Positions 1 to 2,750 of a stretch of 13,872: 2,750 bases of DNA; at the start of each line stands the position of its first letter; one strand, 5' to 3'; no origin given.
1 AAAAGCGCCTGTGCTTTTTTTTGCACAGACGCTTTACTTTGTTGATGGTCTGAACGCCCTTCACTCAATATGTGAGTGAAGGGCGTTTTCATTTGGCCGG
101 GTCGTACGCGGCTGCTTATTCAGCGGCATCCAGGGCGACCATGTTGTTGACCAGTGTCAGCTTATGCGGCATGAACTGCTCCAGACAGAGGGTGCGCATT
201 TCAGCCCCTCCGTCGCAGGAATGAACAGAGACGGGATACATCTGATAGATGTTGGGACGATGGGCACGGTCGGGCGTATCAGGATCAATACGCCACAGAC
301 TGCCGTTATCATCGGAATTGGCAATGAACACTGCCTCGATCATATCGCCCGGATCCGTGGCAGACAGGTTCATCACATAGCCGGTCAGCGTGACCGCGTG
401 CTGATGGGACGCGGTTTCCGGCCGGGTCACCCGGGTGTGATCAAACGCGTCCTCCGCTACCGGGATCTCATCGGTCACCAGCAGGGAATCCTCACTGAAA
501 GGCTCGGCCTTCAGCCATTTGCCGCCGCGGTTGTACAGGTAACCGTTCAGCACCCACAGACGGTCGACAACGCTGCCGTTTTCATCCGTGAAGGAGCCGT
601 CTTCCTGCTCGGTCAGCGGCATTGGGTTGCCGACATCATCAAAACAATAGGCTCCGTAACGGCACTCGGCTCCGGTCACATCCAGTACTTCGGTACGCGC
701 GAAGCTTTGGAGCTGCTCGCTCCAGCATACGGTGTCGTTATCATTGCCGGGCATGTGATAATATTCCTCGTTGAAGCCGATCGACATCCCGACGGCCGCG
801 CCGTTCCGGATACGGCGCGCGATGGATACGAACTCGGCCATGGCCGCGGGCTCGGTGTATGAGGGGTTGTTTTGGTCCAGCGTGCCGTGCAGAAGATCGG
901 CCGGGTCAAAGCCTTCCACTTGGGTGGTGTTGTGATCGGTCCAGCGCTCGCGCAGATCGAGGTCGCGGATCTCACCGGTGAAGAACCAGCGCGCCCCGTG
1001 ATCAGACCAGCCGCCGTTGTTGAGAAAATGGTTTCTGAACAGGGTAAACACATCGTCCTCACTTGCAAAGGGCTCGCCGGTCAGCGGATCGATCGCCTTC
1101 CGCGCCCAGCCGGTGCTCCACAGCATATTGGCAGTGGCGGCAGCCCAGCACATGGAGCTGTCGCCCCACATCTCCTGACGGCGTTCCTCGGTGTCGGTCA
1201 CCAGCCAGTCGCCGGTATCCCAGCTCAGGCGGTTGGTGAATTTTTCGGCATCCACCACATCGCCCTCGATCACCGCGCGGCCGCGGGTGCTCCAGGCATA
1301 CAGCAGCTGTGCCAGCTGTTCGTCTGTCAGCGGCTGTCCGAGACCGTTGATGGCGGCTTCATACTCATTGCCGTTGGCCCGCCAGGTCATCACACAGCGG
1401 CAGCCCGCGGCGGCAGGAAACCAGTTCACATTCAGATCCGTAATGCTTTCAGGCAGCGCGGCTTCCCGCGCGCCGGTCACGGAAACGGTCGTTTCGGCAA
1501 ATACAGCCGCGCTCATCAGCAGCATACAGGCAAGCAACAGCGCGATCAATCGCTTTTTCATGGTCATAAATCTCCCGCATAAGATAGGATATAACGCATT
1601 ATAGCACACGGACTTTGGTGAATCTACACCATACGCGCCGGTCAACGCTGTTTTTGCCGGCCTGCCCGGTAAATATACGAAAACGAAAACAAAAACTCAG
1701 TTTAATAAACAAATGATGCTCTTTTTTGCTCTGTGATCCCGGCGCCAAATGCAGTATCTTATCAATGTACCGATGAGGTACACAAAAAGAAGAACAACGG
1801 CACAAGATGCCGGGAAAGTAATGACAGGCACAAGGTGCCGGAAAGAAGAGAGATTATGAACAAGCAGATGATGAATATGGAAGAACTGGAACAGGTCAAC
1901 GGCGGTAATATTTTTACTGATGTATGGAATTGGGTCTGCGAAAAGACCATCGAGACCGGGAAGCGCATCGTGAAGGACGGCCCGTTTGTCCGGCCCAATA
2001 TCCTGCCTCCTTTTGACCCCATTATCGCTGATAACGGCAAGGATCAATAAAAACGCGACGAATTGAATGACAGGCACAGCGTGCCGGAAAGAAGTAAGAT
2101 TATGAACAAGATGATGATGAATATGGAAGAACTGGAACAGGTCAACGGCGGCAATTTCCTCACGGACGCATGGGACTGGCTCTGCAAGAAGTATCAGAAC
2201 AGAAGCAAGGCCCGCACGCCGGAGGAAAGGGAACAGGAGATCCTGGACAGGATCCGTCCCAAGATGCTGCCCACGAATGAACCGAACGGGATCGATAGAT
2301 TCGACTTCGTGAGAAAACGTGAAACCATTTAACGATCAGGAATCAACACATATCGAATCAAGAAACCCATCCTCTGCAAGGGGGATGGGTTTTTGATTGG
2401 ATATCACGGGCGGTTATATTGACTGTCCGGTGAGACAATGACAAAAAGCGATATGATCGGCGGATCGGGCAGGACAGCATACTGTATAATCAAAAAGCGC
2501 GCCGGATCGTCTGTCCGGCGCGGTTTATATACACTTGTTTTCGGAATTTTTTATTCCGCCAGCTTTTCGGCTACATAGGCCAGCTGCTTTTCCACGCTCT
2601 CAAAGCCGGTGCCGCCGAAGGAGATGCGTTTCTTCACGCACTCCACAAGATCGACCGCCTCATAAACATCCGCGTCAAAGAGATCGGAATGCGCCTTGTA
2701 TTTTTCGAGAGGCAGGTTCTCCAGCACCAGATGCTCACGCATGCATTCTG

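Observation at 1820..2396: Orphan tandem pair of double-glycine-leader peptides with conserved leaders and diverged, unusually hydrophilic cores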

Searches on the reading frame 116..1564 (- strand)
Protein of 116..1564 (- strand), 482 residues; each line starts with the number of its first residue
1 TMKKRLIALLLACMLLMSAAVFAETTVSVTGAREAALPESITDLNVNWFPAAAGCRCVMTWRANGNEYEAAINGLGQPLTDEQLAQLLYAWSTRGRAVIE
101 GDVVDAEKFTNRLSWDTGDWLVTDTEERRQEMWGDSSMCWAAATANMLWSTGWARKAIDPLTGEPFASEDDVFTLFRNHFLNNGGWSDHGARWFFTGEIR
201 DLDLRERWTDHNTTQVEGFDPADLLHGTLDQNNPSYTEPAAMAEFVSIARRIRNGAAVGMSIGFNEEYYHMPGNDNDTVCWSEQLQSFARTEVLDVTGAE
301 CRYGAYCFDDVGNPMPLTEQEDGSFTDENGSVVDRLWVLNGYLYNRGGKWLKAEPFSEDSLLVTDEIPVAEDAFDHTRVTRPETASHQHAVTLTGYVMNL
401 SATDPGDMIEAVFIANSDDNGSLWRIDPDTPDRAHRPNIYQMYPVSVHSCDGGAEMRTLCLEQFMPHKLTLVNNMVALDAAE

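Call 3: search_protein_families(library=ncbifam, proteins=[window:116-1564:-], max_evalue=10)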
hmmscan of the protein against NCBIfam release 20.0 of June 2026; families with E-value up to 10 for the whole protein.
window:116-1564:- (482 aa): 0 families

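Call 4: search_protein_families(library=pfam, proteins=[window:116-1564:-], max_evalue=10)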
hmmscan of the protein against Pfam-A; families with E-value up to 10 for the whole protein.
window:116-1564:- (482 aa): 1 family
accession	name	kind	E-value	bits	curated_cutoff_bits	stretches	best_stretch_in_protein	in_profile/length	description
PF14756.11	Pdase_C33_assoc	-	0.21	12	25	1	212-282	4-73/147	Peptidase_C33-associated domain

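Call 17: search_solved_structures(query=window:116-1564:-, max_evalue=10, show_alignments=2)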
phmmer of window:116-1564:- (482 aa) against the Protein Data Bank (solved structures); distinct sequences matched with E-value up to 10: 0.

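Call 40: find_homologous_proteins(query=window:116-1564:-, max_evalue=0.001)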
Query window:116-1564:- (482 aa): 6 proteins with E <= 0.001 among 8000 candidates.
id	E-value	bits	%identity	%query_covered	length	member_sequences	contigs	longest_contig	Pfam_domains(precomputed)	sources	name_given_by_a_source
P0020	0.0e+0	1100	97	100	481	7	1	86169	-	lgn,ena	-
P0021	4.7e-257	872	76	100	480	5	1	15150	-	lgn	-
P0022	1.7e-243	827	72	100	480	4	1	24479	-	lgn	-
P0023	2.3e-243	827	73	100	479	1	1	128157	-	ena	-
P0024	1.6e-238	811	70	100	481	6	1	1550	-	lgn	-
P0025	1.7e-164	567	60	89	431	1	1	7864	-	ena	-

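Call 41: find_encoding_contigs(protein=P0023, flank=10000, max_places=2)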
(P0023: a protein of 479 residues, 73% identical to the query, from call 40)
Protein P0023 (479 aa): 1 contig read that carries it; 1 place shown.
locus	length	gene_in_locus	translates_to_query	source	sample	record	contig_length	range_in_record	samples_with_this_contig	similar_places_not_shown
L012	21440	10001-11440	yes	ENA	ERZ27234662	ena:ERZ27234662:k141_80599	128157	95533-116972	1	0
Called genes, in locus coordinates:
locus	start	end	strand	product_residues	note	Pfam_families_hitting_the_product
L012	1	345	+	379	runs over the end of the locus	PF00291:PALP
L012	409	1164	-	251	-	PF01975:SurE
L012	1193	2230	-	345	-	PF09587:PGA_cap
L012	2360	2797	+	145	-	PF00583:Acetyltransf_1, PF13673:Acetyltransf_10, PF13508:Acetyltransf_7, PF08445:FR47 (weak)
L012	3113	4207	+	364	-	PF02912:Phe_tRNA-synt_N, PF01409:tRNA-synt_2d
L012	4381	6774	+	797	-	PF01588:tRNA_bind, PF03483:B3_4, PF03484:B5, PF17759:tRNA_synthFbeta, PF03147:FDX-ACB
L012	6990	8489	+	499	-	PF22848:ASD1_dom, PF06964:Alpha-L-AF_C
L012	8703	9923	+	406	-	-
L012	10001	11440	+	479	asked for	-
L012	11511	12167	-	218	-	-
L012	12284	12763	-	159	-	PF22811:Zn_ribbon_NrdR, PF03477:ATP-cone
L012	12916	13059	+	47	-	-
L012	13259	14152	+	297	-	PF03180:Lipoprotein_9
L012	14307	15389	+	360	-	PF00005:ABC_tran, PF02463:SMC_N (weak), PF13304:AAA_21 (weak), PF09383:NIL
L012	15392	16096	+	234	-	PF00528:BPD_transp_1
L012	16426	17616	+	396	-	PF01546:Peptidase_M20 (weak), PF07687:M20_dimer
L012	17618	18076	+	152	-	PF00293:NUDIX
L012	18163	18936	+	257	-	PF00756:Esterase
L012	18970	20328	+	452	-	PF01554:MatE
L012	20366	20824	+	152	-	PF06172:Cupin_5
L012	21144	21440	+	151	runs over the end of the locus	-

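Call 42: find_encoding_contigs(protein=P0022, flank=10000, max_places=2)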
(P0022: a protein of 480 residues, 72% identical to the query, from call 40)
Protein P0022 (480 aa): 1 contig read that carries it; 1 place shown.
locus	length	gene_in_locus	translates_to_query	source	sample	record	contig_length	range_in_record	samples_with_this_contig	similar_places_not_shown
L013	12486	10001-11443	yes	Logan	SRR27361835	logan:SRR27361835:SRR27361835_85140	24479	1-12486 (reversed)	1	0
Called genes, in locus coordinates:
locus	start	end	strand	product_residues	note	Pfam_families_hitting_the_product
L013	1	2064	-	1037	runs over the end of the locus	PF09565:RE_NgoFVII, PF13091:PLDc_2, PF00270:DEAD, PF04851:ResIII, PF18766:SWI2_SNF2, PF00271:Helicase_C, PF11907:DUF3427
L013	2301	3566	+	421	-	-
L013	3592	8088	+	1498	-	-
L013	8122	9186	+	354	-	-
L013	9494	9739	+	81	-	PF13560:HTH_31 (weak), PF12844:HTH_19, PF01381:HTH_3, PF13443:HTH_26 (weak)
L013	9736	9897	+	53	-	-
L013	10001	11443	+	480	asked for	-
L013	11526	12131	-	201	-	-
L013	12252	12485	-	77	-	?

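Call 43: find_encoding_contigs(protein=P0021, flank=10000, max_places=2)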
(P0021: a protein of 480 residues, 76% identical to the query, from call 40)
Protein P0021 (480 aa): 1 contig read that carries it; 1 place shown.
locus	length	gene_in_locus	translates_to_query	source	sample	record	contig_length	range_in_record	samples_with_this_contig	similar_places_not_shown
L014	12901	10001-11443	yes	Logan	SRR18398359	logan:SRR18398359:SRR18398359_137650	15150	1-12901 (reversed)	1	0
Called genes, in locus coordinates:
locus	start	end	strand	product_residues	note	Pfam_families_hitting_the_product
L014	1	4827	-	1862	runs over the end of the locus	PF00047:ig (faint), PF07679:I-set (faint), PF13895:Ig_2 (faint), PF13927:Ig_3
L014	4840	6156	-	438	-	-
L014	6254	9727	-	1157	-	PF00388:PI-PLC-X (faint), PF05738:Cna_B (faint)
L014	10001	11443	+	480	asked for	-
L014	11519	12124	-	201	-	-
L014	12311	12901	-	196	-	?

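Call 62: predict_structure(alignment_id=A5)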
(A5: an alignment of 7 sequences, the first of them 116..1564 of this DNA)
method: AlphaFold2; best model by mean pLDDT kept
length: 482 residues; sequences in the alignment: 7
mean_pLDDT: 44.0   pTM: 0.29
mean pLDDT of the five models: 44.0, 43.9, 43.3, 42.9, 42.4
residues with pLDDT >= 90: 19; 70-90: 67; 50-70: 82; < 50: 314
segments of 3 or more residues with pLDDT < 50: 14-35, 51-53, 95-97, 101-154, 156-164, 175-277, 279-283, 374-482
pLDDT, mean of each block of 10 residues (from residue 1): 67 46 27 51 65 54 55 60 68 52 40 25 27 32 43 43 50 48 28 28 25 20 23 26 27 25 28 45 54 79 86 85 88 81 88 77 71 41 25 26 25 24 23 24 24 24 24 20 20
secondary structure, 60 per line:
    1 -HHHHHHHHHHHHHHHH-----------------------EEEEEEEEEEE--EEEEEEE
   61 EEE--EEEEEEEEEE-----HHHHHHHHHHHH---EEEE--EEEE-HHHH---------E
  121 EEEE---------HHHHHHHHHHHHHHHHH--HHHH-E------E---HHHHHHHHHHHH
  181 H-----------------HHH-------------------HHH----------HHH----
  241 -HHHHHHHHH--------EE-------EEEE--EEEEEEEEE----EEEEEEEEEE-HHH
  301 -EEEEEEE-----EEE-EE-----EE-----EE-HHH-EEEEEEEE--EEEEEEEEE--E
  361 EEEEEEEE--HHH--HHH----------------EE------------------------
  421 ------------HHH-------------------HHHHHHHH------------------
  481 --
elements in order: H2-17 E41-51 E54-63 E66-75 H81-92 E96-99 E102-105 H107-110 E120-124 H134-150 H153-156 H169-181 H242-250 E268-271 E274-282 E287-296 E302-308 E314-316 E339-346 E349-357 E360-368 H455-462

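Call 71: search_solved_structures(query=A5, max_evalue=10, show_alignments=2)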
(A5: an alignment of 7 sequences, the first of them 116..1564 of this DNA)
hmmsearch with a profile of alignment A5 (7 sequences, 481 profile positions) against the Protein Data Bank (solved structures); distinct sequences matched with E-value up to 10: 0.

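Call 82: search_protein_families(library=pfam, alignment_id=A5, max_evalue=10)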
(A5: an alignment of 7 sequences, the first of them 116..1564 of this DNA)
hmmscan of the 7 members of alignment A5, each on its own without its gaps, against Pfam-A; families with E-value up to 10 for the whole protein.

A. member 1, window:116-1564:- (482 aa): 1 family
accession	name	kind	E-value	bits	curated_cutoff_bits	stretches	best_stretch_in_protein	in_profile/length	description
PF14756.11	Pdase_C33_assoc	-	0.21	12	25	1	212-282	4-73/147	Peptidase_C33-associated domain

B. families by the number of members that match (of 7 scanned): 3 families
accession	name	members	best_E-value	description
PF14756.11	Pdase_C33_assoc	2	0.063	Peptidase_C33-associated domain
PF16315.10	DUF4955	1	0.029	Domain of unknown function (DUF4955)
PF13593.11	SBF_like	1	0.22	SBF-like CPA transporter family (DUF4137)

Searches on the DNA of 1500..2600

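Call 28: search_rna_families(source=window, start=1500, end=2600, threshold=evalue, max_evalue=10)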
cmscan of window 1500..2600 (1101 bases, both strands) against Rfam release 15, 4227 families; matches with E-value up to 10: 5.
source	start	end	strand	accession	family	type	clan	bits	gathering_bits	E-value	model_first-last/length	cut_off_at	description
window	2452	2527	+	RF02901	AaHKsRNA41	Gene; sRNA;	-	19.8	97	0.054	1-187/187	no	Aggregatibacter sRNA 41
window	1697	1773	-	RF00593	snoU83B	Gene; snRNA; snoRNA; CD-box;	-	17.7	35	1.2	1-94/94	no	Small nucleolar RNA U83B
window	2480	2533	+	RF02054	STnc420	Gene; sRNA;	-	15.5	70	9.8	1-58/58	no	Salmonella enterica sRNA STnc420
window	1845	1922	+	RF01306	sR52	Gene; snRNA; snoRNA; CD-box;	-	12.6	50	9.9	1-60/60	no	Small nucleolar RNA sR52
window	1866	1882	+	RF01138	sR23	Gene; snRNA; snoRNA; CD-box;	-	11.3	45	6.4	1-54/54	no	Small nucleolar RNA sR23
